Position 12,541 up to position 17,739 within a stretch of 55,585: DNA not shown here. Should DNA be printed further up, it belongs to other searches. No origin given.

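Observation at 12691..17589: FBP aldolase/phosphatase fold with apparently intact catalytic motifs buried in a 1632-aa signal-peptide protein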

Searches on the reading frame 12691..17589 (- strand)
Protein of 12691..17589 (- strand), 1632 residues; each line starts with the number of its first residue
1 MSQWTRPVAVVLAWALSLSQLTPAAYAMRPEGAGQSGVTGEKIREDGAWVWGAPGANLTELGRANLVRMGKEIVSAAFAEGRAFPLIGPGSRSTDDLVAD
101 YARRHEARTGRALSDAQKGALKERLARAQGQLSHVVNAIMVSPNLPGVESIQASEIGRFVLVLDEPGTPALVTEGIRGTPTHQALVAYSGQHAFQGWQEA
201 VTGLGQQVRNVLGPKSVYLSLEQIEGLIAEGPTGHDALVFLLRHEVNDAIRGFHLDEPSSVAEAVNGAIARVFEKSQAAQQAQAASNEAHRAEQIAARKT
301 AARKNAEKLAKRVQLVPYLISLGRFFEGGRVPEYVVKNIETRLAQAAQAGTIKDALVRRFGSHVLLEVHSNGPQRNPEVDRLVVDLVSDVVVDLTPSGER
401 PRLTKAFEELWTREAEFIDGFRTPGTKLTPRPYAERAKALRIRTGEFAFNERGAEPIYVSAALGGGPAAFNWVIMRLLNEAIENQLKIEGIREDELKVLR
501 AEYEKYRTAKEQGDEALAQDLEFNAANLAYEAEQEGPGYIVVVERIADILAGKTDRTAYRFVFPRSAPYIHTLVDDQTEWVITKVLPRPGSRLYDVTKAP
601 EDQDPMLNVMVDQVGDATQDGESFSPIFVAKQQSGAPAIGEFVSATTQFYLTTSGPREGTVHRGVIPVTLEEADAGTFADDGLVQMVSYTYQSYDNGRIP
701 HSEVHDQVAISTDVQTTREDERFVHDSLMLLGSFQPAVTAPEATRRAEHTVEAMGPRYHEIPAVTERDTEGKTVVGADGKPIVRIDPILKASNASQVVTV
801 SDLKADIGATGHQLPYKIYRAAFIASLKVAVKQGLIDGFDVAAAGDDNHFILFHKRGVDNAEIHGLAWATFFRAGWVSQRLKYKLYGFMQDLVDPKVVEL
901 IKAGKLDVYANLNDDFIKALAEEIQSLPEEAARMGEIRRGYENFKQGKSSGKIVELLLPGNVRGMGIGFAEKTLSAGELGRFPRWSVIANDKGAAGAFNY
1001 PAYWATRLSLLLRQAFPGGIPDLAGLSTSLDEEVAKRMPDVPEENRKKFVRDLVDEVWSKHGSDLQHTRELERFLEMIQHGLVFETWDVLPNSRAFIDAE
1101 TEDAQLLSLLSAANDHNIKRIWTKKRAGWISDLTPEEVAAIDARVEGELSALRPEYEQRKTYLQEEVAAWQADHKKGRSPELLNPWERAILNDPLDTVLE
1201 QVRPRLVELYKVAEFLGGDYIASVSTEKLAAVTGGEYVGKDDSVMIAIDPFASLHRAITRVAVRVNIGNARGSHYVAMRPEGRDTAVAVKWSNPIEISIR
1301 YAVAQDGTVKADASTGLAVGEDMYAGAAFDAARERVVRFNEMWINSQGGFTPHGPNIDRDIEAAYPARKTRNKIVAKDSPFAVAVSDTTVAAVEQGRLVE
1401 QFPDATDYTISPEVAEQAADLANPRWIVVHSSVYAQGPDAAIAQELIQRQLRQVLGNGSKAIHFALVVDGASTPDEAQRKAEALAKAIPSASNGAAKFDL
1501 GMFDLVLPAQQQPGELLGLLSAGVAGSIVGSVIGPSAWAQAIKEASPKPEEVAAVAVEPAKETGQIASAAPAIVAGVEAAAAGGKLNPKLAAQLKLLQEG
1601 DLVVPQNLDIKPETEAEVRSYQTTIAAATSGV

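Call 3: search_protein_families(library=pfam, proteins=[window:12691-17589:-], max_evalue=0.01)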
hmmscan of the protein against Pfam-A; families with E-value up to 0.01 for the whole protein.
window:12691-17589:- (1632 aa): 1 family
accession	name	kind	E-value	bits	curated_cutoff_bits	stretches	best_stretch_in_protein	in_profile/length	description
PF01950.21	FBPase_3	-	7.5e-47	160.7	25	3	798-893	2-96/361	Fructose-1,6-bisphosphatase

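Call 4: search_protein_families(library=ncbifam, proteins=[window:12691-17589:-], max_evalue=0.01)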
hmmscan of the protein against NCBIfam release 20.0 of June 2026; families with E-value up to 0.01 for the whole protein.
window:12691-17589:- (1632 aa): 1 family
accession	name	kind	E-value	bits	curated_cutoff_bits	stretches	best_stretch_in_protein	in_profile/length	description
NF041126.1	FBP_aldo_phos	equivalog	6.6e-45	154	520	3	798-894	2-97/356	fructose-1,6-bisphosphate aldolase/phosphatase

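Call 5: search_solved_structures(query=window:12691-17589:-, max_evalue=0.01, show_alignments=2)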
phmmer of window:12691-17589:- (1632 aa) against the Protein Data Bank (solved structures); distinct sequences matched with E-value up to 0.01: 4.
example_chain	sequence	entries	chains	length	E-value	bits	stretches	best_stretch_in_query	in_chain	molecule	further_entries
3t2b_A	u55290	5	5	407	5.6e-15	57.2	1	798-894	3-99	Fructose-1,6-bisphosphate aldolase/phosphatase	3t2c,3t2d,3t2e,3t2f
3t2g_A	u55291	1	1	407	1.7e-14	55.5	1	798-894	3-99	Fructose-1,6-bisphosphate aldolase/phosphatase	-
1umg_A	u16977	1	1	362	3.2e-13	51.3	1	799-894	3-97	385aa long conserved hypothetical protein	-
3r1m_A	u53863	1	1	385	3.3e-13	51.3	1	798-894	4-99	Putative uncharacterized protein ST0318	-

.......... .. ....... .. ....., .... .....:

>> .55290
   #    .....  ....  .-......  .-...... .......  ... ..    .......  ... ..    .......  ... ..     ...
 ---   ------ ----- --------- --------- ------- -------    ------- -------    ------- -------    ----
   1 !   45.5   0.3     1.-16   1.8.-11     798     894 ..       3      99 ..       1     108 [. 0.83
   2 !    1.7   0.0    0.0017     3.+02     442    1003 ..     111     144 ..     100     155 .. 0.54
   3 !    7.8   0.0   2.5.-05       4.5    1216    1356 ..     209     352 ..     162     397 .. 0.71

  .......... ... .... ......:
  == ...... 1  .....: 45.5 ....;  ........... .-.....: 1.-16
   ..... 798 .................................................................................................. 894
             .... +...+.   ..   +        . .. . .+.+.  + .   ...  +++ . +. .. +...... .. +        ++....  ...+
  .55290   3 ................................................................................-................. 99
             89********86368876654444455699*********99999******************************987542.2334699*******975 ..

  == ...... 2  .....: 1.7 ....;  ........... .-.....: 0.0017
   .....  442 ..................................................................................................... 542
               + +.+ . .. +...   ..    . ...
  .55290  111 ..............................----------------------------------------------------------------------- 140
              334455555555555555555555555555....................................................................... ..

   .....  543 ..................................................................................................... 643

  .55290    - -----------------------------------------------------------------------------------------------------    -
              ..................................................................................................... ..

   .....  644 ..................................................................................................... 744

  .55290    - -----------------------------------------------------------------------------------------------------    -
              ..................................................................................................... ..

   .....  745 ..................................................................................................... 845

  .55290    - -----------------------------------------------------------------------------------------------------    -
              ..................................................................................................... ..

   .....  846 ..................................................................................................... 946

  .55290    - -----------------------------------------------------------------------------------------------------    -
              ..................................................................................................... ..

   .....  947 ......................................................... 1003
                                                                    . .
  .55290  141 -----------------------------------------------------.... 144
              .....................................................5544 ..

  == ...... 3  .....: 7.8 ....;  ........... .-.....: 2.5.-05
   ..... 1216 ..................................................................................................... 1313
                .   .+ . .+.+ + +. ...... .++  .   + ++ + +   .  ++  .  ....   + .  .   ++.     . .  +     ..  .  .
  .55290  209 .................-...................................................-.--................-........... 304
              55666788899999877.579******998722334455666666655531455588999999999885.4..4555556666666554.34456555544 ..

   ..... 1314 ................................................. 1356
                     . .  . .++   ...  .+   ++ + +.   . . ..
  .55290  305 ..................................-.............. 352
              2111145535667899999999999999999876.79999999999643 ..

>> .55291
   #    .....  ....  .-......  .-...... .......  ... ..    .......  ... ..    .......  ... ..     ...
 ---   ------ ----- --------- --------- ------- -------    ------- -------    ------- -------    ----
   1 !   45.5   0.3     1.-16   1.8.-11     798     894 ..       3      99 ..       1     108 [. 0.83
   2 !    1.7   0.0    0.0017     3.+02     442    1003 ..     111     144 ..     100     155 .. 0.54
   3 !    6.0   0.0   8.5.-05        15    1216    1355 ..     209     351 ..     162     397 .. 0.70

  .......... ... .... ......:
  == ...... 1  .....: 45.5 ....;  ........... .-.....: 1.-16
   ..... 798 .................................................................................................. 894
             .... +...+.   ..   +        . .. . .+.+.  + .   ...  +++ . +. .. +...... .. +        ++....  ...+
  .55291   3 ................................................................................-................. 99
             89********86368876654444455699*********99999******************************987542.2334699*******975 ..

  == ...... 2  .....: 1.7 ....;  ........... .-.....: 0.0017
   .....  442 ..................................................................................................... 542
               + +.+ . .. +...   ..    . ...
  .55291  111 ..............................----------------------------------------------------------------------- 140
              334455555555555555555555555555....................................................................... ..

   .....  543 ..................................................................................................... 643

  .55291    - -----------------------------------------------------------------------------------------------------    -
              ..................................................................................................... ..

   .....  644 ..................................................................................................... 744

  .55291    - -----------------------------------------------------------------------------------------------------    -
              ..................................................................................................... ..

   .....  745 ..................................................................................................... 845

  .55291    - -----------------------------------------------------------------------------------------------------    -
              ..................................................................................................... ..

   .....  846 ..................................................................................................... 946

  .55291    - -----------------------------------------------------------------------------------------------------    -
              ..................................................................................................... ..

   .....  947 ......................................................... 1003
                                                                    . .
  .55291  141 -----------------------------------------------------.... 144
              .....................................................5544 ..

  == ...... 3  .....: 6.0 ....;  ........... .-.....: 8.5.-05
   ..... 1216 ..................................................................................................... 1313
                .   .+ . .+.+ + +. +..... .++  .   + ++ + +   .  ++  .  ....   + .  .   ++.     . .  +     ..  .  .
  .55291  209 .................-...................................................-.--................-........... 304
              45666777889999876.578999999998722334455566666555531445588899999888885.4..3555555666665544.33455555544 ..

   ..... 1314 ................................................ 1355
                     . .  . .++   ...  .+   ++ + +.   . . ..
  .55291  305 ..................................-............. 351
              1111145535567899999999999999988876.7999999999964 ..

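Call 8: find_homologous_proteins(query=window:12691-17589:-, max_evalue=0.001)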
Query window:12691-17589:- (1632 aa): 8 proteins with E <= 0.001 among 8000 candidates.
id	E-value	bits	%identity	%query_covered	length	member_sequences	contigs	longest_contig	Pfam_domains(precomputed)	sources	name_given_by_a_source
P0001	0.0e+0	3635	100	100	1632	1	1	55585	PF01950.22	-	-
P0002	0.0e+0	2071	60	100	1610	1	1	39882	PF01950.22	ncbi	-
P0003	0.0e+0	2041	64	74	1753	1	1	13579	PF01950.22,PF04545.23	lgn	-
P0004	0.0e+0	2037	58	100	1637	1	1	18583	PF01950.22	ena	-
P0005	0.0e+0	1753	51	73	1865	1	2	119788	PF01950.22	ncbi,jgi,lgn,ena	-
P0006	0.0e+0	1567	52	74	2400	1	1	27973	PF01950.22,PF01274.29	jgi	-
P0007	0.0e+0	1540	47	42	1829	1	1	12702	PF01950.22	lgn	-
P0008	2.2e-27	113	24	36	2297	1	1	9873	PF01950.22,PF00550.32,PF02800.26,PF00044.31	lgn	-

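Call 9: find_encoding_contigs(protein=P0005, flank=10000, max_places=3)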
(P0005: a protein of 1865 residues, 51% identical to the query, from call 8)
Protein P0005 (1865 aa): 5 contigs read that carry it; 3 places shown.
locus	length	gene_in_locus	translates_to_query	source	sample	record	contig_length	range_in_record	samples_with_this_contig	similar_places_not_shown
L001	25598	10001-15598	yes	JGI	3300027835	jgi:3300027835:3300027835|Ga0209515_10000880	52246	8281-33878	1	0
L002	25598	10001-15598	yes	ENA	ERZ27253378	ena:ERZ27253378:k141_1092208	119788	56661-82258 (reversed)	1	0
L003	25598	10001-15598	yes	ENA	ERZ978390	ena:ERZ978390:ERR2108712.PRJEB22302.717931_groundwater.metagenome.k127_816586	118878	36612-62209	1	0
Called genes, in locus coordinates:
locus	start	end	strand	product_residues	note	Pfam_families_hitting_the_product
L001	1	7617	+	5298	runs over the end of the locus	?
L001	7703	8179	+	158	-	-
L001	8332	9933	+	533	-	-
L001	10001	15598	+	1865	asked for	PF01950:FBPase_3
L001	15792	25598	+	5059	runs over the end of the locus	PF00300:His_Phos_1 (faint), PF01274:MS_TIM-barrel, PF00463:ICL, PF13714:PEP_mutase (weak), PF00463:ICL, PF00162:PGK, PF03952:Enolase_N, PF00113:Enolase_C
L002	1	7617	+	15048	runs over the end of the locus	?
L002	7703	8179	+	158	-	-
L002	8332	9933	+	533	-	-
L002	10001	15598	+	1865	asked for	PF01950:FBPase_3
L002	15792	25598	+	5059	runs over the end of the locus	PF00300:His_Phos_1 (faint), PF01274:MS_TIM-barrel, PF00463:ICL, PF13714:PEP_mutase (weak), PF00463:ICL, PF00162:PGK, PF03952:Enolase_N, PF00113:Enolase_C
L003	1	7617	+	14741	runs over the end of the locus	?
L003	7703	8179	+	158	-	-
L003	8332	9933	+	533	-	-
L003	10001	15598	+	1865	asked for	PF01950:FBPase_3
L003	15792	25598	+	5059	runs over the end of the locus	PF00300:His_Phos_1 (faint), PF01274:MS_TIM-barrel, PF00463:ICL, PF13714:PEP_mutase (weak), PF00463:ICL, PF00162:PGK, PF03952:Enolase_N, PF00113:Enolase_C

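Call 10: find_encoding_contigs(protein=P0002, flank=10000, max_places=3)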
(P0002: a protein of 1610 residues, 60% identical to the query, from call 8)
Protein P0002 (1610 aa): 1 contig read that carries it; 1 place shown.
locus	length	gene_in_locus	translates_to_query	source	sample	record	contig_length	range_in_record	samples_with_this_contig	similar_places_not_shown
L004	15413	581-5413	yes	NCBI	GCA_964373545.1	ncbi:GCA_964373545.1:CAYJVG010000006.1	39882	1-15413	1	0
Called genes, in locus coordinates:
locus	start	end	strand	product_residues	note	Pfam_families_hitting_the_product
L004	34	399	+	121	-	PF05635:23S_rRNA_IVP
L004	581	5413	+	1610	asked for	PF01950:FBPase_3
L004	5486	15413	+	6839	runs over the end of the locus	PF00378:ECH_1, PF16113:ECH_2, PF02800:Gp_dh_C, PF17297:PEPCK_N, PF00821:PEPCK_GTP, PF00121:TIM, PF00113:Enolase_C, PF00300:His_Phos_1, +3 more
